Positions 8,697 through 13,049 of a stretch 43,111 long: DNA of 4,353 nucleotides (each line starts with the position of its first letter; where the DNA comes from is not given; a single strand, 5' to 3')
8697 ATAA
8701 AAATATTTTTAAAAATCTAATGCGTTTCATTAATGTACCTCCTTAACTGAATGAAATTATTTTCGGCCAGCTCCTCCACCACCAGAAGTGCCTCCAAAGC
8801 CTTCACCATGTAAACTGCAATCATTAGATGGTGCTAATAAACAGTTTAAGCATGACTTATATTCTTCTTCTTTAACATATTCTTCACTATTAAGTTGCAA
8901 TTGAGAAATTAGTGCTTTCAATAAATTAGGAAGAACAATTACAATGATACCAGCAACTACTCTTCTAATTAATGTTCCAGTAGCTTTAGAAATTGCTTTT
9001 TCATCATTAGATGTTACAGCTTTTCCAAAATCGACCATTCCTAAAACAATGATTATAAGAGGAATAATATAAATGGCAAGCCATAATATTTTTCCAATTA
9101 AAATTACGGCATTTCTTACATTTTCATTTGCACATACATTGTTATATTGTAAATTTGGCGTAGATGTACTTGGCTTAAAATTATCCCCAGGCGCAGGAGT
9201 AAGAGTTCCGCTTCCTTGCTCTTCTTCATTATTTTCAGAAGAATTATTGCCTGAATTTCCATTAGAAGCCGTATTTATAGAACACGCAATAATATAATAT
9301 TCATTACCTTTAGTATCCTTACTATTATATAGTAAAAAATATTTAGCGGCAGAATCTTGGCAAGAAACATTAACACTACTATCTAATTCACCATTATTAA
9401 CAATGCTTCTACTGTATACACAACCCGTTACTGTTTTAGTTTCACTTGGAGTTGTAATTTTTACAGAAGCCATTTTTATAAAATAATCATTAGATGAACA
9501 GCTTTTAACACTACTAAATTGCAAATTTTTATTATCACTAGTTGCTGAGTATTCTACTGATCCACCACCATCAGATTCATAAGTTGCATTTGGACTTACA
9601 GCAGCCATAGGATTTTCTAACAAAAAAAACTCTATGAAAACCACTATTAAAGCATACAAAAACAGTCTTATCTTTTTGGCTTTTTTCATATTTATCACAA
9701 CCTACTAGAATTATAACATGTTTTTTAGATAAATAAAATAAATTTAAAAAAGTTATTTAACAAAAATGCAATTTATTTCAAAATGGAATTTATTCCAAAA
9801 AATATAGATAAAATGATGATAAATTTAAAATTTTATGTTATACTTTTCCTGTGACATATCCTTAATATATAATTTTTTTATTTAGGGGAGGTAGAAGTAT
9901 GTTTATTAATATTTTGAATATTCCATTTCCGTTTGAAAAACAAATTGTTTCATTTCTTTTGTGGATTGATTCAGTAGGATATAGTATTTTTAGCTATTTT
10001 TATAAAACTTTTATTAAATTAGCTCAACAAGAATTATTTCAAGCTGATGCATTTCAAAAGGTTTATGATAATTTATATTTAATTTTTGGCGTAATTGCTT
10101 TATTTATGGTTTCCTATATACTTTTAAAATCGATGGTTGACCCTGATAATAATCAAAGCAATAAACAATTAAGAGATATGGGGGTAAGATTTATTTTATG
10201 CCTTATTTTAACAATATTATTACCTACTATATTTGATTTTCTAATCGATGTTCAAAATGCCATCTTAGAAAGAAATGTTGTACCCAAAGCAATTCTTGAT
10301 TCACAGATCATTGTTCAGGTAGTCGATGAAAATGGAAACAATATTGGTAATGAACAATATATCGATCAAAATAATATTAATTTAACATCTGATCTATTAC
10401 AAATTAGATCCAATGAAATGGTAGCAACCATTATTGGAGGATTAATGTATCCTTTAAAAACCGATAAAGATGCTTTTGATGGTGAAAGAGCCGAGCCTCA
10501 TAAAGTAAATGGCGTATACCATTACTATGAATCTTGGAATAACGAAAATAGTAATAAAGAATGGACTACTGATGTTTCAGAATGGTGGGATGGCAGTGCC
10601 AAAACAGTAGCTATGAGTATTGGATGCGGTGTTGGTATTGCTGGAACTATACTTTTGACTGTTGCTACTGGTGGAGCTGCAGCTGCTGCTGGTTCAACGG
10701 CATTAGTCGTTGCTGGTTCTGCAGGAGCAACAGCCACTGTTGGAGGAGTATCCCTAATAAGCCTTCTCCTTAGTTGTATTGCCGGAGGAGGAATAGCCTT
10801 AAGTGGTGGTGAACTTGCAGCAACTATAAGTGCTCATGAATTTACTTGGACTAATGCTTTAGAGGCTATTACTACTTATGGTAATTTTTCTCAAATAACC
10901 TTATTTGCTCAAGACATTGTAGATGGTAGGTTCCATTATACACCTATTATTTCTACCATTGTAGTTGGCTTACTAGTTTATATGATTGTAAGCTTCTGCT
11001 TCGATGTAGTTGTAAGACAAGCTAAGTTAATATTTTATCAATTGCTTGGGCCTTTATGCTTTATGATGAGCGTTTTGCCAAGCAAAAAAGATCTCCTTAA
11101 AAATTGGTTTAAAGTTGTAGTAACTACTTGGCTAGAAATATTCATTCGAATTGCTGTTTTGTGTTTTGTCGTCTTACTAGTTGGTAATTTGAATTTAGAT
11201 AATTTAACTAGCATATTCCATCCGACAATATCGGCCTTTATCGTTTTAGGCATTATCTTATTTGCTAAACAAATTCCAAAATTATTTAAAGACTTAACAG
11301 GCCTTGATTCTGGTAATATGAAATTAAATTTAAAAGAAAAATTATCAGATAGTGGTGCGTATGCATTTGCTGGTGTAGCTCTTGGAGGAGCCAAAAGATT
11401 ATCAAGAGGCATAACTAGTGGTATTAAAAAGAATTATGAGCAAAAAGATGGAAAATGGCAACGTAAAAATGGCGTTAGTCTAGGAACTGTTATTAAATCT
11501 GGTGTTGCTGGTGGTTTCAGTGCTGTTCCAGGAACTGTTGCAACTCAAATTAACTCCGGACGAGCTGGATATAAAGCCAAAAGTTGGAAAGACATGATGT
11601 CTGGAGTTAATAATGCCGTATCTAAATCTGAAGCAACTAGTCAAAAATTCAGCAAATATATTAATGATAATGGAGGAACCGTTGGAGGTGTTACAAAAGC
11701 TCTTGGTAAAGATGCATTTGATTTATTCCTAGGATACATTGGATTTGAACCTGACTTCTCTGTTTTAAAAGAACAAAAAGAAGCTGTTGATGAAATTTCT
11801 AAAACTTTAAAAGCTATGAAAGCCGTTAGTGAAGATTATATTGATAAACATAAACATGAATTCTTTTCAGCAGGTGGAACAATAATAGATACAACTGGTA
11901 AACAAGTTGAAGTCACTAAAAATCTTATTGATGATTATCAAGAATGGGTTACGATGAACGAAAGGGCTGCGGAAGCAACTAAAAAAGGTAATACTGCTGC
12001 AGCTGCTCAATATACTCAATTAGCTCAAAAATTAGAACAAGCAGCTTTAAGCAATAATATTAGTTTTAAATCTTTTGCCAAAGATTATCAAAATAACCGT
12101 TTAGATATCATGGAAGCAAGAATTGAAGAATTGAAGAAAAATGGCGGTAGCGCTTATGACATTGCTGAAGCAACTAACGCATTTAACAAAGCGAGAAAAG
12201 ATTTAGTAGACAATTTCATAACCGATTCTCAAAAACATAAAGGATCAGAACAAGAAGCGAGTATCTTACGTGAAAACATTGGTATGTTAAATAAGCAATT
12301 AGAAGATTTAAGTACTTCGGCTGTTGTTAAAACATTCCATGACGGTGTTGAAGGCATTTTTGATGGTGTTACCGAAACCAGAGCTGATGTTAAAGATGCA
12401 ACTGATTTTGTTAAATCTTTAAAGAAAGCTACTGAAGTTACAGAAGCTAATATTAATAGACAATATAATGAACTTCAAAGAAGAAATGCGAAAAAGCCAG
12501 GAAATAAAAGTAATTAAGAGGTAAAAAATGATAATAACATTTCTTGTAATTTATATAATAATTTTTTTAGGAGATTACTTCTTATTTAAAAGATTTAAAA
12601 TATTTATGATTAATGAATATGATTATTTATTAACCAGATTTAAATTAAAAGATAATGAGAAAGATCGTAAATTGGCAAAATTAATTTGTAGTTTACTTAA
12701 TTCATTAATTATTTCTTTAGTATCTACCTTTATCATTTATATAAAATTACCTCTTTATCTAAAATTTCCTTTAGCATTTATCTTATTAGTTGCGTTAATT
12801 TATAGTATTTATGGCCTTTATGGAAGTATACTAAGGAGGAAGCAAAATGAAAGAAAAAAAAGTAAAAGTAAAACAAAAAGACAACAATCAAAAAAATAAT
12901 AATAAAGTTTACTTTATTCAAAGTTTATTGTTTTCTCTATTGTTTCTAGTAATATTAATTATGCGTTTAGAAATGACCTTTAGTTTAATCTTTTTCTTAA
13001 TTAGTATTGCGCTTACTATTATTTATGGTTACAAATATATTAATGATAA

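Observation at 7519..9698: Two paralogous Cys-rich exported proteins fused to a VirB2/TrbC-pilin-like C-terminal hairpin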

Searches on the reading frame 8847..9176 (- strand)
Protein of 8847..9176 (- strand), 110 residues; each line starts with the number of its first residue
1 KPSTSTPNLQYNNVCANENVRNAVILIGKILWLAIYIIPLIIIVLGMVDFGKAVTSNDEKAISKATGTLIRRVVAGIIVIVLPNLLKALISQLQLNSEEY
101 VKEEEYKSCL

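Call 32: find_related_loci(query=A3, collection=genome_contigs, flank=10000)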
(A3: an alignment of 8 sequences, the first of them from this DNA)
Query A3 (110 aa) in genome_contigs; peptide patterns used: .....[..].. (x = any residue, [..] = any of these).
81 stretches matched a pattern; 25 encode a relative of the query (tblastn E <= 1e-3); 25 distinct loci.
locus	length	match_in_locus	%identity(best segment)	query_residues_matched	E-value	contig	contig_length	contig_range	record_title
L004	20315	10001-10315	65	5-110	2e-39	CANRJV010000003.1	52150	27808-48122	MAG: uncultured Bacilli bacterium isolate Lapin-019__bin1 genome assembly, contig: Lapin-019__NODE_314_length_52150_cov_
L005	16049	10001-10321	54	3-110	1e-34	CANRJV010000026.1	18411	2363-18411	MAG: uncultured Bacilli bacterium isolate Lapin-019__bin1 genome assembly, contig: Lapin-019__NODE_1699_length_18411_cov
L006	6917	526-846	52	3-110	4e-33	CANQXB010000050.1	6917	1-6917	MAG: uncultured Bacilli bacterium isolate Lapin-024__bin107 genome assembly, contig: Lapin-024__NODE_13297_length_6917_c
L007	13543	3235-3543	49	7-110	1e-30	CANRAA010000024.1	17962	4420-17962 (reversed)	MAG: uncultured Bacilli bacterium isolate Lapin-017__bin11 genome assembly, contig: Lapin-017__NODE_1776_length_17962_co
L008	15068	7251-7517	54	7-95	2e-28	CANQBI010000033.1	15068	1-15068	MAG: uncultured Bacilli bacterium isolate Lapin-002__bin32 genome assembly, contig: Lapin-002__NODE_5108_length_15068_co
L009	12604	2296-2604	46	7-110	1e-28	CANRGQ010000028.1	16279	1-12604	MAG: uncultured Bacilli bacterium isolate Lapin-021__bin69 genome assembly, contig: Lapin-021__NODE_4057_length_16279_co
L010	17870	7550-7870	42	2-109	3e-28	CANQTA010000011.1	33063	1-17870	MAG: uncultured Bacilli bacterium isolate Lapin-012__bin21 genome assembly, contig: Lapin-012__NODE_2085_length_33063_co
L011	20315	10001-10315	45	5-109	5e-28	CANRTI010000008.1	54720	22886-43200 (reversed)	MAG TPA_asm: uncultured Mycoplasma sp. isolate SRR15510239_bin.10_metawrap_v1.3_MAG genome assembly, contig: NODE.494_le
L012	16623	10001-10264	50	9-96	2e-27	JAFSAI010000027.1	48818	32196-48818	MAG: Bacilli bacterium isolate RGIG2961 Goat_Rectum-1__c511632, whole genome shotgun sequence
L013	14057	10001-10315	45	7-110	1e-25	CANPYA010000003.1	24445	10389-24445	MAG: uncultured Bacilli bacterium isolate Lapin-005__bin123 genome assembly, contig: Lapin-005__NODE_2693_length_24445_c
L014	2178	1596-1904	43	8-109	2e-25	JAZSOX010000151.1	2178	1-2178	MAG: Bacilli bacterium isolate T1900044547_TS20190013.MAGScoT_cleanbin_000041 SGB_157_k141_3122840, whole genome shotgun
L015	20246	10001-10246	54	13-94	4e-25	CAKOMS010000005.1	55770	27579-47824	MAG: uncultured Bacilli bacterium isolate REFINED_METABAT215_TOP10_CONTIGS_1500_ASSEMBLY_K77_MERGED__Hadza_MoBio_hadza-A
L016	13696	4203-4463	43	5-91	4e-24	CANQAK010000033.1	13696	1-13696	MAG: uncultured Bacilli bacterium isolate Lapin-001__bin81 genome assembly, contig: Lapin-001__NODE_4330_length_13696_co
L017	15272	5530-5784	48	9-91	1e-22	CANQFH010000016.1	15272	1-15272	MAG: uncultured Bacilli bacterium isolate Lapin-005__bin46 genome assembly, contig: Lapin-005__NODE_5243_length_15272_co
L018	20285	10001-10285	45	9-99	7e-22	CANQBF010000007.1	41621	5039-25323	MAG: uncultured Bacilli bacterium isolate Lapin-002__bin25 genome assembly, contig: Lapin-002__NODE_1196_length_41621_co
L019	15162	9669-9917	39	26-110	1e-17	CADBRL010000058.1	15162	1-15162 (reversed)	MAG: uncultured Erysipelotrichaceae bacterium isolate RUG14232 genome assembly, contig: RUG14232_asm_58, whole genome sh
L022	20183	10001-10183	43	26-86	7e-14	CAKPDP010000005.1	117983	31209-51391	MAG: uncultured Bacilli bacterium isolate REFINED_METABAT215_TOP10_CONTIGS_1500_ASSEMBLY_K77_MERGED__Hadza_MoBio_hadza-I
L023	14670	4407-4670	36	23-110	5e-13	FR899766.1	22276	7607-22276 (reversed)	Firmicutes bacterium CAG:460 genomic scaffold, scf29, whole genome shotgun sequence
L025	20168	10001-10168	46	24-79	1e-11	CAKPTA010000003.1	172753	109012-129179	MAG: uncultured Bacilli bacterium isolate REFINED_METABAT215_SUBJECT_CONTIGS_1500_ASSEMBLY_K77_MERGED__Pilot_MoBio_Fiber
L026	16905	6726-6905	45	29-87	1e-11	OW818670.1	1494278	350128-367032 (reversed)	metagenome genome assembly, chromosome: 1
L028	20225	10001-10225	28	38-109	2e-6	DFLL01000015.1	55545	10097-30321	MAG TPA_asm: Bacillales bacterium UBA3620 UBA3620_contig_119, whole genome shotgun sequence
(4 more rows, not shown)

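Call 43: search_protein_families(library=pfam, proteins=[L013:941-1750:+, L013:1749-2525:+, L013:2537-3694:+, L013:3731-4624:+, L013:4624-5412:+, L013:5599-6375:+, L013:7043-7558:+, L013:7562-8041:+, L013:8040-9014:+, L013:10336-11094:+], max_evalue=0.001)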
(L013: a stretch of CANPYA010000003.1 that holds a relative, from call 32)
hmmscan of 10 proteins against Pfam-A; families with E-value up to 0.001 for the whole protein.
L013:941-1750:+ (270 aa): 1 family
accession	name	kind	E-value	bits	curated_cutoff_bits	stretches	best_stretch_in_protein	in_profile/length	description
PF17424.7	DUF5411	-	6.1e-49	165.8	30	1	1-132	1-132/134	Family of unknown function (DUF5411)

L013:1749-2525:+ (259 aa): 1 family
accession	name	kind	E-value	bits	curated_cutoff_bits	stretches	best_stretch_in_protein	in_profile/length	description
PF16976.10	RcpC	-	0.0001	22.7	28.8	1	125-216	6-105/114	Flp pilus assembly protein RcpC/CpaB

L013:2537-3694:+ (386 aa): 4 families
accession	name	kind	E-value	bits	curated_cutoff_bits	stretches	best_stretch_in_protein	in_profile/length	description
PF00437.27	T2SSE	-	2.3e-30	105.9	24.9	1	102-288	103-287/370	Type II/IV secretion system protein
PF13191.12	AAA_16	-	0.00012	23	32.6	1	130-192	10-78/167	AAA ATPase domain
PF20720.3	nSTAND3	-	0.00042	20.5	27.2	0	127-181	1-56/155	Novel STAND NTPase 3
PF07728.20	AAA_5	-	0.00071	20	22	0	145-231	1-82/139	AAA domain (dynein-related subfamily)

L013:3731-4624:+ (298 aa): 0 families

L013:4624-5412:+ (263 aa): 0 families

L013:5599-6375:+ (259 aa): 1 family
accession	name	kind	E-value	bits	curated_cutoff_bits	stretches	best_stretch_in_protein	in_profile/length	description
PF12784.13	PDDEXK_2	-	2e-11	44.5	27.4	1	5-158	25-181/229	PD-(D/E)XK nuclease family transposase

L013:7043-7558:+ (172 aa): 0 families

L013:7562-8041:+ (160 aa): 0 families

L013:8040-9014:+ (325 aa): 0 families

L013:10336-11094:+ (253 aa): 1 family
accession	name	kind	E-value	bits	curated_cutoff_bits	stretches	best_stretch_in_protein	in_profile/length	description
PF14808.11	TMEM164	-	2.4e-24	86.5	25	1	18-234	2-214/217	TMEM164 family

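Call 56: search_protein_families(library=pfam, proteins=[L019:9630-9980:+, L026:5654-6124:+, L028:9902-10276:+, L022:8030-8398:+, L026:6651-7055:+], max_evalue=0.1)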
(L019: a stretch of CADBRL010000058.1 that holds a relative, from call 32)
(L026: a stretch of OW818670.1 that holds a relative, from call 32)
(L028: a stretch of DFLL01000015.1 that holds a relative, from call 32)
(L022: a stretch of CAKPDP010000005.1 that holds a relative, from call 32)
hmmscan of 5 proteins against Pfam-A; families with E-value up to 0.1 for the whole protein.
L019:9630-9980:+ (117 aa): 1 family
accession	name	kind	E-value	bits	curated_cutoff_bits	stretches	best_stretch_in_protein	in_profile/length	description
PF09323.15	DUF1980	-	0.024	15.5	25.9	1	20-88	39-104/110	DUF1980 N-terminal domain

L026:5654-6124:+ (157 aa): 2 families
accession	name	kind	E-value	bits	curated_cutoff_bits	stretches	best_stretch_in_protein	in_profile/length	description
PF07811.17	TadE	-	0.053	14.1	22.9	0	39-57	13-31/43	TadE-like protein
PF18895.5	T4SS_pilin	-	0.097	13.2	26.6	0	20-88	6-70/71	Type IV secretion system pilin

L028:9902-10276:+ (125 aa): 5 families
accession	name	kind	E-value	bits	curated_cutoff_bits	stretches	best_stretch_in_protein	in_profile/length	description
PF01534.23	Frizzled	-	0.00015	21.6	22.3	1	4-113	163-269/322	Frizzled/Smoothened family membrane region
PF00001.26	7tm_1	-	0.0058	16.6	30.5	1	19-104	149-229/260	7 transmembrane receptor (rhodopsin family)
PF17080.10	SepA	-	0.019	15.8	27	1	25-92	7-74/144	Multidrug Resistance efflux pump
PF10320.15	7TM_GPCR_Srsx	-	0.021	14.7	24.1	1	19-94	148-214/257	Serpentine type 7TM GPCR chemoreceptor Srsx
PF23831.1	DUF7201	-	0.092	12.9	27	0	39-96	63-127/142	Coiled-coil region of unknown function (DUF7201)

L022:8030-8398:+ (123 aa): 3 families
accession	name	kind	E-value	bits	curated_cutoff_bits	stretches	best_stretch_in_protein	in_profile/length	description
PF04789.21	DUF621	-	0.0011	18.6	21.3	1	36-99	193-255/306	Protein of unknown function (DUF621)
PF00689.26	Cation_ATPase_C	-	0.027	14.7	27.3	1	33-101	50-105/175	Cation transporting ATPase, C-terminus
PF18895.5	T4SS_pilin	-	0.074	13.6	26.6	1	31-91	10-68/71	Type IV secretion system pilin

L026:6651-7055:+ (135 aa): 5 families
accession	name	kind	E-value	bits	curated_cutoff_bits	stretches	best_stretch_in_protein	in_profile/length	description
PF07811.17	TadE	-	0.0016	18.9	22.9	0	72-92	10-30/43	TadE-like protein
PF01534.23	Frizzled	-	0.037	13.7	22.3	1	25-99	182-258/322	Frizzled/Smoothened family membrane region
PF09988.15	DUF2227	-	0.048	14.1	25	1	20-79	84-146/169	Uncharacterized metal-binding protein (DUF2227)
PF18895.5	T4SS_pilin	-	0.06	13.9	26.6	1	16-86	4-70/71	Type IV secretion system pilin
PF04789.21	DUF621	-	0.076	12.6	21.3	1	22-84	185-243/306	Protein of unknown function (DUF621)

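Call 71: search_protein_families(library=pfam, proteins=[L016:6415-8817:+, L016:8801-11896:+, L023:5497-7620:+, L023:8472-10496:+, L023:11022-13034:+, L005:1959-3716:+, L005:5259-6515:+, L025:8020-9795:+, L025:17407-20166:+, L005:9152-10369:+], max_evalue=0.001)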
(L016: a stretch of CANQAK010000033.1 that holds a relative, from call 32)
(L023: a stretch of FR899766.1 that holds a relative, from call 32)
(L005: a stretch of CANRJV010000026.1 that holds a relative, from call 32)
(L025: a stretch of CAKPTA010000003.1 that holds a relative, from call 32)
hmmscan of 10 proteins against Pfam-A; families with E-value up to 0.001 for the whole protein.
L016:6415-8817:+ (801 aa): 1 family
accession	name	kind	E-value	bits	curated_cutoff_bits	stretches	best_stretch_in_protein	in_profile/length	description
PF12705.13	PDDEXK_1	-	2.8e-23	83.6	22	1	470-776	1-246/247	PD-(D/E)XK nuclease superfamily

L016:8801-11896:+ (1032 aa): 7 families
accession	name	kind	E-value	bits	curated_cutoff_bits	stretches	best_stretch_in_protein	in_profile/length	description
PF00580.27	UvrD-helicase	-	3.1e-53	181.7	23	1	8-411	1-270/271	UvrD/REP helicase N-terminal domain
PF13361.12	UvrD_C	-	5.4e-17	62.7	25.6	1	420-805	1-346/350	UvrD-like helicase C-terminal domain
PF13245.12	AAA_19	-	3.5e-16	60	25.1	1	14-397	3-134/134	AAA domain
PF13538.12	UvrD_C_2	-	4e-07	30.2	27.4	0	786-805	33-52/52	UvrD-like helicase C-terminal domain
PF01443.25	Viral_helicase1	-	0.00016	22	21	0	785-805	207-227/228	Viral superfamily 1 RNA helicase core domain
PF00270.35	DEAD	-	0.00024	21.3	26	1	10-81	2-74/167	DEAD/DEAH box helicase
PF04851.21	ResIII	-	0.00036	20.9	22.5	1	9-122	12-133/164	Type III restriction enzyme, res subunit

L023:5497-7620:+ (708 aa): 9 families
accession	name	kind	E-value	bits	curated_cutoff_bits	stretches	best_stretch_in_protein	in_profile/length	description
PF00580.27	UvrD-helicase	-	7.3e-90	301.8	23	1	22-282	1-271/271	UvrD/REP helicase N-terminal domain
PF13361.12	UvrD_C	-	8.6e-77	259.3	25.6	1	287-611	1-349/350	UvrD-like helicase C-terminal domain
PF13245.12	AAA_19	-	5.8e-25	88.4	25.1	1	26-267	1-134/134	AAA domain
PF13538.12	UvrD_C_2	-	4.3e-11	42.9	27.4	1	549-607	2-51/52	UvrD-like helicase C-terminal domain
PF01443.25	Viral_helicase1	-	1.8e-09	38.2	21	0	500-608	132-227/228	Viral superfamily 1 RNA helicase core domain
PF13604.12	AAA_30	-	4.6e-07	30.2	27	1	22-86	2-67/191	AAA domain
PF13087.12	AAA_12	-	0.00011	22.3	27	0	540-608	129-191/195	AAA domain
PF13086.12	AAA_11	-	0.00012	22.4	27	0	21-95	1-75/257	AAA domain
PF09840.14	DUF2067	-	0.00064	19.8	24.9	1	431-519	48-130/187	Uncharacterized protein conserved in archaea (DUF2067)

L023:8472-10496:+ (675 aa): 8 families
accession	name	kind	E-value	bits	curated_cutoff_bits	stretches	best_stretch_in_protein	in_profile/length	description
PF01653.23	DNA_ligase_aden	-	6.5e-90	301.5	27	1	80-321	3-253/253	NAD-dependent DNA ligase adenylation domain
PF03120.22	DNA_ligase_OB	-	2.8e-30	104.4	32.9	1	325-401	2-78/79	NAD-dependent DNA ligase OB-fold domain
PF12826.13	HHH_2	-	1.6e-20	73.4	27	1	514-572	1-59/64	Helix-hairpin-helix motif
PF00533.33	BRCT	-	3.5e-14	53.2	21.3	1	599-661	7-70/78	BRCA1 C Terminus (BRCT) domain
PF14520.12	HHH_5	-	2.9e-11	44.1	27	1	519-570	5-57/57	Helix-hairpin-helix domain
PF03119.21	DNA_ligase_ZBD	-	2.1e-07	31.1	25.8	1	410-435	1-26/27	NAD-dependent DNA ligase C4 zinc finger domain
PF16589.12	BRCT_2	-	1.1e-05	26.1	27.3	1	599-651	4-56/86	BRCT domain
PF22745.1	Nlig-Ia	-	1.4e-05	26.1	27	1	18-66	5-53/92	DNA ligase-like, N-terminal NAD+-binding domain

L023:11022-13034:+ (671 aa): 1 family
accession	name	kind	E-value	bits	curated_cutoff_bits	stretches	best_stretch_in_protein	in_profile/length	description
PF00990.26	GGDEF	-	2e-19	70.4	23.8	1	526-669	2-158/161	Diguanylate cyclase, GGDEF domain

L005:1959-3716:+ (586 aa): 3 families
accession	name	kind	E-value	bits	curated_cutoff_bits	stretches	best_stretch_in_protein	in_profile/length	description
PF00587.30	tRNA-synt_2b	-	1.4e-38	133.1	29.3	1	271-479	8-178/179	tRNA synthetase class II core domain (G, H, P, S and T)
PF03129.25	HGTP_anticodon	-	6.6e-17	61.9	21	1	492-580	1-93/94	Anticodon binding domain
PF07973.19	tRNA_SAD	-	1.6e-16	60.4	24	1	115-164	1-44/44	Threonyl and Alanyl tRNA synthetase second additional domain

L005:5259-6515:+ (419 aa): 3 families
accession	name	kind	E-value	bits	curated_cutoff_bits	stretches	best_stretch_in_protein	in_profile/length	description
PF14450.12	FtsA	-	3.2e-20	73.2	31.8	1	208-367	1-127/127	Cell division protein FtsA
PF02491.25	SHS2_FTSA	-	1.4e-11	45.1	25.4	1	90-163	6-79/79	SHS2 domain inserted in FTSA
PF11104.14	PilM_2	-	5.1e-05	22.8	27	0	199-261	174-236/340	Type IV pilus assembly protein PilM;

L025:8020-9795:+ (592 aa): 1 family
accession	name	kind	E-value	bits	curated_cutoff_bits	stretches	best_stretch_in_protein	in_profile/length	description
PF01935.23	DUF87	-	4.3e-20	73.2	23.2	1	116-273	10-150/220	Helicase HerA, central domain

L025:17407-20166:+ (920 aa): 6 families
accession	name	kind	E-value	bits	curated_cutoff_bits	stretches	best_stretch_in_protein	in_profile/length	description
PF00133.28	tRNA-synt_1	-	7.5e-120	400.9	22.7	1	29-635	2-407/414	tRNA synthetases class I (I, L, M and V)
PF08264.19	Anticodon_1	-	7.6e-39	133.4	25.1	1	689-835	1-146/148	Anticodon-binding domain of tRNA ligase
PF09334.17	tRNA-synt_1g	-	4.1e-19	69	20.1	2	526-648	245-373/391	tRNA synthetases class I (M)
PF19302.4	DUF5915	-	1.3e-13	51.3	27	1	852-917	3-68/195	Domain of unknown function (DUF5915)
PF01406.26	tRNA-synt_1e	-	3.9e-06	26.9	27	1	587-649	238-299/301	tRNA synthetases class I (C) catalytic domain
PF01921.24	tRNA-synt_1f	-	0.00026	20.4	27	1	592-642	272-321/360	tRNA synthetases class I (K)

L005:9152-10369:+ (406 aa): 0 families

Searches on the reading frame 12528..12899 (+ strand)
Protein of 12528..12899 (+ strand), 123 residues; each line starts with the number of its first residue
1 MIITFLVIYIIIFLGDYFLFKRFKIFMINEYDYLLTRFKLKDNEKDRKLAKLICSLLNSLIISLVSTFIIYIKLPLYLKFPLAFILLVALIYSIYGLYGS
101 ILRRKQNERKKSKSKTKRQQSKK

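Call 3: search_protein_families(library=pfam, proteins=[window:12528-12899:+], max_evalue=1)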
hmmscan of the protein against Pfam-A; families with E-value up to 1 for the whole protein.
window:12528-12899:+ (123 aa): 4 families
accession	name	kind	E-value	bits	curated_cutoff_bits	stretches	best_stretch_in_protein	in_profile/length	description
PF03653.18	UPF0093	-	0.015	16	34.2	1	4-116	10-122/146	Uncharacterised protein family (UPF0093)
PF02960.20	K1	-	0.12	13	27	1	80-120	59-98/120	K1 glycoprotein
PF06789.17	MINAR1_C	-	0.4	11.1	25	0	31-76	119-157/160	MINAR1 C-terminal domain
PF04277.18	OAD_gamma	-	0.84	10.8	27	1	84-122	15-52/76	Oxaloacetate decarboxylase, gamma chain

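Call 30: search_protein_families(library=ncbifam, proteins=[window:12528-12899:+], max_evalue=0.1)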
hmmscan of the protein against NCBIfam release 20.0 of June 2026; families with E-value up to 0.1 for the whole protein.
window:12528-12899:+ (123 aa): 5 families
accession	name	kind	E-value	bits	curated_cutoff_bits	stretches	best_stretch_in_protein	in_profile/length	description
NF011865.0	PRK15337.1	equivalog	0.008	14.6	800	1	8-119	229-336/686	EscV/YscV/HrcV family type III secretion system export apparatus protein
NF046011.1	MAG4940_fam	subfamily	0.016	14.6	35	1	1-72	200-272/286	MAG4940 family membrane protein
NF041023.1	PP0621_fam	subfamily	0.022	15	45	0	84-118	3-37/71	PP0621 family protein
TIGR01399.1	hrcV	equivalog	0.041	12.3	692.25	1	34-118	245-326/677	type III secretion system export apparatus subunit SctV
NF038018.1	qmoC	equivalog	0.045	13.2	300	1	36-116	209-294/360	quinone-interacting membrane-bound oxidoreductase complex subunit QmoC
